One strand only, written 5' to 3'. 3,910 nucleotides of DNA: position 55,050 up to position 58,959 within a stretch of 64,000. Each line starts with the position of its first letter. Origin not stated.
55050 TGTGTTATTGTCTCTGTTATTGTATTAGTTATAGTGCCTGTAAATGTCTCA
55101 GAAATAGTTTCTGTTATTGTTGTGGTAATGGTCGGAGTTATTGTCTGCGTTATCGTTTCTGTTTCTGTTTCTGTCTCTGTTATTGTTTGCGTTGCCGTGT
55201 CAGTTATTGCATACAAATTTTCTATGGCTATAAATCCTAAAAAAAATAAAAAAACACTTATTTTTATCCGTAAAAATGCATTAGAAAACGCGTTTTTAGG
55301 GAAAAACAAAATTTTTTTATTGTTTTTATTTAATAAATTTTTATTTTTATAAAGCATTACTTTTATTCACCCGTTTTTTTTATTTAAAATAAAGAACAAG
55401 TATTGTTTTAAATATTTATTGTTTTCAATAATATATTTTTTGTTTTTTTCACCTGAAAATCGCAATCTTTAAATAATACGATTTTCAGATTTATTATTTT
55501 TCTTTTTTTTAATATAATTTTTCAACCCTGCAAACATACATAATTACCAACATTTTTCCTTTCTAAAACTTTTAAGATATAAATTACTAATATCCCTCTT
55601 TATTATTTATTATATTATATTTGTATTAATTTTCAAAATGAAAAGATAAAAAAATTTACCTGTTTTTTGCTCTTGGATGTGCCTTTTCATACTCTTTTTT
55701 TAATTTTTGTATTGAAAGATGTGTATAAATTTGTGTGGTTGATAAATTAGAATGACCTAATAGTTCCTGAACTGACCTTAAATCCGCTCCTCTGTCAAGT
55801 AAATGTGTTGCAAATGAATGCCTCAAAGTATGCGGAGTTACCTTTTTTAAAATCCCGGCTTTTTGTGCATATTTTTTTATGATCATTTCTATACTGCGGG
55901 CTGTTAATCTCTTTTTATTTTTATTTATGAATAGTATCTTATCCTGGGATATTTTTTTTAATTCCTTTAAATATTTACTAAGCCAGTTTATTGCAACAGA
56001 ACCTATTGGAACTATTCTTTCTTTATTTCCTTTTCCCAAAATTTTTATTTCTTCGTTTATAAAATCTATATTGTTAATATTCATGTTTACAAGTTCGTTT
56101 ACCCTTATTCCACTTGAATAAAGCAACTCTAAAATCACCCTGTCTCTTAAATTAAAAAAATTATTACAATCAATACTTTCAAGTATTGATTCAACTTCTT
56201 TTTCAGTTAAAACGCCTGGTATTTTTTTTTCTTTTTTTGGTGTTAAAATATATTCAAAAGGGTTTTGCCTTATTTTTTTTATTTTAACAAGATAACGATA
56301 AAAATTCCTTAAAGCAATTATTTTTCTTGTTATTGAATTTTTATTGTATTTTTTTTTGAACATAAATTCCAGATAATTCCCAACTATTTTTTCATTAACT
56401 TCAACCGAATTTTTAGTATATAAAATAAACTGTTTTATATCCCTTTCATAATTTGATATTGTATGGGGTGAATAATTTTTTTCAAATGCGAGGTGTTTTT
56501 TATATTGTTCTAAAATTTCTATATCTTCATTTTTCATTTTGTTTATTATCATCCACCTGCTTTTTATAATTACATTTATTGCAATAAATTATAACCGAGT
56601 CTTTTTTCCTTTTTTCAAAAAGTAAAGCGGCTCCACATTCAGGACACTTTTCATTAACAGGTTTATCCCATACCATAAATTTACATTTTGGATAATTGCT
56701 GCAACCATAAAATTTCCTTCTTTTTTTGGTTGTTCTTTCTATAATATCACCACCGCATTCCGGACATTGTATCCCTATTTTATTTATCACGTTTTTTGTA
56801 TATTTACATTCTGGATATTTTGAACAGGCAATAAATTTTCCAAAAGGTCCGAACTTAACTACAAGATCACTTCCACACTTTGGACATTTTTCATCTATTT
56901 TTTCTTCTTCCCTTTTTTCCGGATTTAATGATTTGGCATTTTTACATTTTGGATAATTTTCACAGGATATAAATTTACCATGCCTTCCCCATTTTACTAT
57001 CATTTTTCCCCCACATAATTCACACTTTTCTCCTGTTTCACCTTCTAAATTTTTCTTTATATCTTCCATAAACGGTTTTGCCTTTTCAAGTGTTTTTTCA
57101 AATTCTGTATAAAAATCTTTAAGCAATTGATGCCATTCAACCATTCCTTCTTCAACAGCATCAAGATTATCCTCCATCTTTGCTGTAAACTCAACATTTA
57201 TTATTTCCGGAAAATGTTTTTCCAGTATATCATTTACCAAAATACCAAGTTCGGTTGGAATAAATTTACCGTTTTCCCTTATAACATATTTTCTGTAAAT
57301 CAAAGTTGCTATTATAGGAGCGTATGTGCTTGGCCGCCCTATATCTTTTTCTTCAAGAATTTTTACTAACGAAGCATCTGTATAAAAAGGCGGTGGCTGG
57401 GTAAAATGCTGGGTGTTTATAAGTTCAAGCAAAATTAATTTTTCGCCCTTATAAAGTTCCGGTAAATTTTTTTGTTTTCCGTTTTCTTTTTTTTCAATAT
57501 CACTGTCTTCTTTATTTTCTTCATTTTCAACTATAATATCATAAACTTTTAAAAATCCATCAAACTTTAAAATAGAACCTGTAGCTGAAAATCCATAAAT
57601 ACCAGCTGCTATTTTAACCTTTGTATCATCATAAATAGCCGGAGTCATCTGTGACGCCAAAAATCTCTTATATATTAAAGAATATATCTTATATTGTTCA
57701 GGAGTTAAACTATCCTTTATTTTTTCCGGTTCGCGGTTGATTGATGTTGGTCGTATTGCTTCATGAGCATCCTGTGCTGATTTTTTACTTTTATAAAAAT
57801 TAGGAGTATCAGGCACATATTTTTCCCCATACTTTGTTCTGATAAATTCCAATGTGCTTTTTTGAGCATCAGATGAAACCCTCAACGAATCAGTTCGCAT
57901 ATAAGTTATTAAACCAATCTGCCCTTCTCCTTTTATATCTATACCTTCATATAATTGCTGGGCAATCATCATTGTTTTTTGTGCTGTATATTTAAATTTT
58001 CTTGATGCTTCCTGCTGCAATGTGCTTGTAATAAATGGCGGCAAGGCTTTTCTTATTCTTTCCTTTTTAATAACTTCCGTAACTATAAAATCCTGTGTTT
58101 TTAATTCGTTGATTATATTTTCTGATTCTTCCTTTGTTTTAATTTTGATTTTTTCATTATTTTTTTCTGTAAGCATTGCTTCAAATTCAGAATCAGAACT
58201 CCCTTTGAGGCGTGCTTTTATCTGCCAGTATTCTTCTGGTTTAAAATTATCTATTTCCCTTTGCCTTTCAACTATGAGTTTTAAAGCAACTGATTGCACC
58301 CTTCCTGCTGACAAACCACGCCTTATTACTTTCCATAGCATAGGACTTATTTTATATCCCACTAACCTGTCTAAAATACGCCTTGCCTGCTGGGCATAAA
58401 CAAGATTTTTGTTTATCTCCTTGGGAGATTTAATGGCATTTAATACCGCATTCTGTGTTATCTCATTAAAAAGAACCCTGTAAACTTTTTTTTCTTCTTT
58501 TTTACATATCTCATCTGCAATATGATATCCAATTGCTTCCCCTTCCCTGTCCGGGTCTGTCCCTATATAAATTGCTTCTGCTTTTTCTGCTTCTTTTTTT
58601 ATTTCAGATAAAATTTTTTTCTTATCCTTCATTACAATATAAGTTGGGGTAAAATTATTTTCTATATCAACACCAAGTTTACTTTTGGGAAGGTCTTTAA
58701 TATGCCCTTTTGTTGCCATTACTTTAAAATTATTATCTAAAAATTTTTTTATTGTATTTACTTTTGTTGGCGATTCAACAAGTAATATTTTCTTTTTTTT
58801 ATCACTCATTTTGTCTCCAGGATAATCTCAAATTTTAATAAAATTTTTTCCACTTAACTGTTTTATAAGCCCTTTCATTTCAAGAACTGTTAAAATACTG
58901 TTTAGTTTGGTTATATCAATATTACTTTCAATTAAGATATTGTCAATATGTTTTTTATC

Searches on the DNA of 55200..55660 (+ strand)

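Call 50: search_rna_families(source=window, start=55200, end=55660, threshold=evalue, max_evalue=10)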
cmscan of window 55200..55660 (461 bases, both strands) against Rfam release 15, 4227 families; matches with E-value up to 10: 5.
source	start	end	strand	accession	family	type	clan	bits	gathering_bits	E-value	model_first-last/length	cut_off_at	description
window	55292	55318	+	RF00480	HIV_FE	Cis-reg; frameshift_element;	-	20.5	45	1.7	1-52/52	no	HIV Ribosomal frameshift signal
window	55242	55300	-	RF04313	aspC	Cis-reg;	-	19.4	100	2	1-124/124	no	aspC ncRNA motif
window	55222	55307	-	RF02579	tsr26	Gene; sRNA;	-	16.6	141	8.5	1-122/122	no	S. aureus tsr26 small RNA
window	55447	55494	-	RF04210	MIR8643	Gene; miRNA;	-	14.8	135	4.1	1-150/150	no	MIR8643 microRNA precursor family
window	55243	55323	-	RF03940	MIR9563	Gene; miRNA;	-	14.5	90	8.6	1-127/127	no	MIR9563 microRNA precursor family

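Call 97: search_dna_similar(query=window:55264-55493:+, collection=plasmids, mode=distant, max_evalue=0.001, max_rows=5)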
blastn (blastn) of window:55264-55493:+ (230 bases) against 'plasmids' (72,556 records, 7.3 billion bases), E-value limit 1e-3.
No match.

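Call 98: search_dna_similar(query=window:55264-55493:+, collection=phages, mode=distant, max_evalue=0.001, max_rows=5)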
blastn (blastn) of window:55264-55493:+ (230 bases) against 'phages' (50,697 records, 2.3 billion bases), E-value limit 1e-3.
No match.

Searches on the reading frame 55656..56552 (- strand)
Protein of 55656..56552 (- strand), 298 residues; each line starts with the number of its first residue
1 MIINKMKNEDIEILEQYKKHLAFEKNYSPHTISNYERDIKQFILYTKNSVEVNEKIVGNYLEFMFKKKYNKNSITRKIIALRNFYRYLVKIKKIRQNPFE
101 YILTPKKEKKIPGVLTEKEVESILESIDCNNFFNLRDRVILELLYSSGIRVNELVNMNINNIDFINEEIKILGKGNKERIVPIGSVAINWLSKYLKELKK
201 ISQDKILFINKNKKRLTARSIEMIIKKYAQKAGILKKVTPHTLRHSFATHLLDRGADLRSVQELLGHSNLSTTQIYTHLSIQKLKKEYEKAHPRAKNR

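Call 9: search_protein_families(library=ncbifam, proteins=[window:55656-56552:-])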
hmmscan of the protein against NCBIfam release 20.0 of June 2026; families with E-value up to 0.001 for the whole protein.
window:55656-56552:- (298 aa): 13 families
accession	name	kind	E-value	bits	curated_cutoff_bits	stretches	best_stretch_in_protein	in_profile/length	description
TIGR02224.1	recomb_XerC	equivalog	1.5e-99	333.1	335.15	1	15-296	1-294/295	tyrosine recombinase XerC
TIGR02225.1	recomb_XerD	equivalog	1.2e-97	326.8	329.6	1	15-295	1-290/290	site-specific tyrosine recombinase XerD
NF001399.0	PRK00283.1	subfamily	3.4e-94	315.5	279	1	9-295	4-299/300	tyrosine recombinase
NF040815.2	recomb_XerA_Arch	equivalog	1e-80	271.1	220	1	15-288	1-263/263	site-specific tyrosine recombinase/integron integrase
NF002331.0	PRK01287.1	subfamily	5.7e-66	223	371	1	14-296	30-329/365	site-specific tyrosine recombinase XerC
TIGR02249.1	integrase_gron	subfamily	2.5e-47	161.8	265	2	215-279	236-300/315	integron integrase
NF003462.0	PRK05084.1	equivalog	6.4e-40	137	267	1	135-291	195-356/360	tyrosine recombinase XerS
NF011946.0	PRK15417.1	equivalog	4e-28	98.5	435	2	219-279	255-315/337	integron integrase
NF007371.0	PRK09871.1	subfamily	1.6e-18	66.9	222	1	115-285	7-180/198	tyrosine-type DNA invertase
NF007370.0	PRK09870.1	subfamily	4.7e-17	62.3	221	1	107-294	5-194/200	tyrosine-type DNA invertase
NF040693.1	recomb_GmtY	equivalog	4.1e-07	29.6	340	1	190-286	335-439/441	gamma-mobile-trio recombinase GmtY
NF041502.1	integrase_1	equivalog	5.3e-07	28.7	350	1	196-279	277-360/484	site-specific integrase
NF047926.1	integrase_GmtZ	equivalog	0.00013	20.1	600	1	193-296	392-487/784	gamma-mobile-trio integrase GmtZ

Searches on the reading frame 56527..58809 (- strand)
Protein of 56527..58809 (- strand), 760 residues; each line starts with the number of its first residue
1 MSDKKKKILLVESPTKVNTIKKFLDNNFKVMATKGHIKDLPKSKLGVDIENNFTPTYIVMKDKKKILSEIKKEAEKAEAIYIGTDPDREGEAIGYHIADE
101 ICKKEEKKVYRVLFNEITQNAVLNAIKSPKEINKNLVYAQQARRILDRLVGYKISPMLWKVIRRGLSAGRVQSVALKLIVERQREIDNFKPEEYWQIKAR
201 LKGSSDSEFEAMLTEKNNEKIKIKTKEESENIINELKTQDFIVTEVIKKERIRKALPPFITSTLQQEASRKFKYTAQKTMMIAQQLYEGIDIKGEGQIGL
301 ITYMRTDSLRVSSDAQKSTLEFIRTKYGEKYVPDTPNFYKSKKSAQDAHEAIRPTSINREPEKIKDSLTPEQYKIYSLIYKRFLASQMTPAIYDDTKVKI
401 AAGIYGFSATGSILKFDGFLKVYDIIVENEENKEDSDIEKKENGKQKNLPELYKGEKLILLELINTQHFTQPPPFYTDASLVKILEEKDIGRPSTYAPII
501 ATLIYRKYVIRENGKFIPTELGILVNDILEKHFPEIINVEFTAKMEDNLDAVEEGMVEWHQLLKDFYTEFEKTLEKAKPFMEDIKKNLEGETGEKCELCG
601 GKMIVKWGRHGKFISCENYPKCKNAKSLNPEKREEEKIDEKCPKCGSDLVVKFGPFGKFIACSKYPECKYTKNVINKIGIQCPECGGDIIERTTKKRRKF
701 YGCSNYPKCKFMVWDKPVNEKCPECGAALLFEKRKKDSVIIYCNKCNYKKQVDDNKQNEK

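Call 9: search_protein_families(library=ncbifam, proteins=[window:56527-58809:-])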
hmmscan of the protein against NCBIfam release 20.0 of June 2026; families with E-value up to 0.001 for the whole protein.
window:56527-58809:- (760 aa): 13 families
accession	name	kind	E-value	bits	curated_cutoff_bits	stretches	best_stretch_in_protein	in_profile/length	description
TIGR01051.1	topA_bact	equivalog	3.4e-244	812.6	456.4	2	9-628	2-631/632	type I DNA topoisomerase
NF004966.0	PRK06319.1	equivalog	2.3e-213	710.8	868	1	5-756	2-772/862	DNA topoisomerase I/SWI domain fusion protein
NF006451.0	PRK08780.1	equivalog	1.4e-192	642.3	1265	1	6-615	3-613/824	DNA topoisomerase I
TIGR01057.1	topA_arch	equivalog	4.3e-97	325.8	458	3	51-622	65-618/618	DNA topoisomerase I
TIGR01054.1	rgy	equivalog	1e-94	318.1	471.7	1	60-571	702-1170/1172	reverse gyrase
NF005829.0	PRK07726.1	subfamily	3.8e-79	267.1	597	1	58-637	74-653/669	DNA topoisomerase 3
NF005555.0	PRK07220.1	equivalog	7.9e-79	265.8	635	3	26-625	42-622/740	DNA topoisomerase I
NF004438.0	PRK05776.1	equivalog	1.2e-78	264.9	793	1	28-627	51-641/677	DNA topoisomerase I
TIGR01056.1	topB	subfamily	1.3e-70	238.8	515.75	1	59-627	77-645/706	DNA topoisomerase III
NF011532.0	PRK14973.1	equivalog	1.5e-70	238.1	930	2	62-629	82-624/936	DNA topoisomerase I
NF006032.0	PRK08173.1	equivalog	8.9e-38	129.5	1058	1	62-606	83-637/863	DNA topoisomerase III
NF011313.0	PRK14724.1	equivalog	3.3e-29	101.3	1088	1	67-604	89-655/988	DNA topoisomerase III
NF047912.1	ECs_2282_CxxC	subfamily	0.00011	22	37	0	721-748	4-35/60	ECs_2282 family putative zinc-binding protein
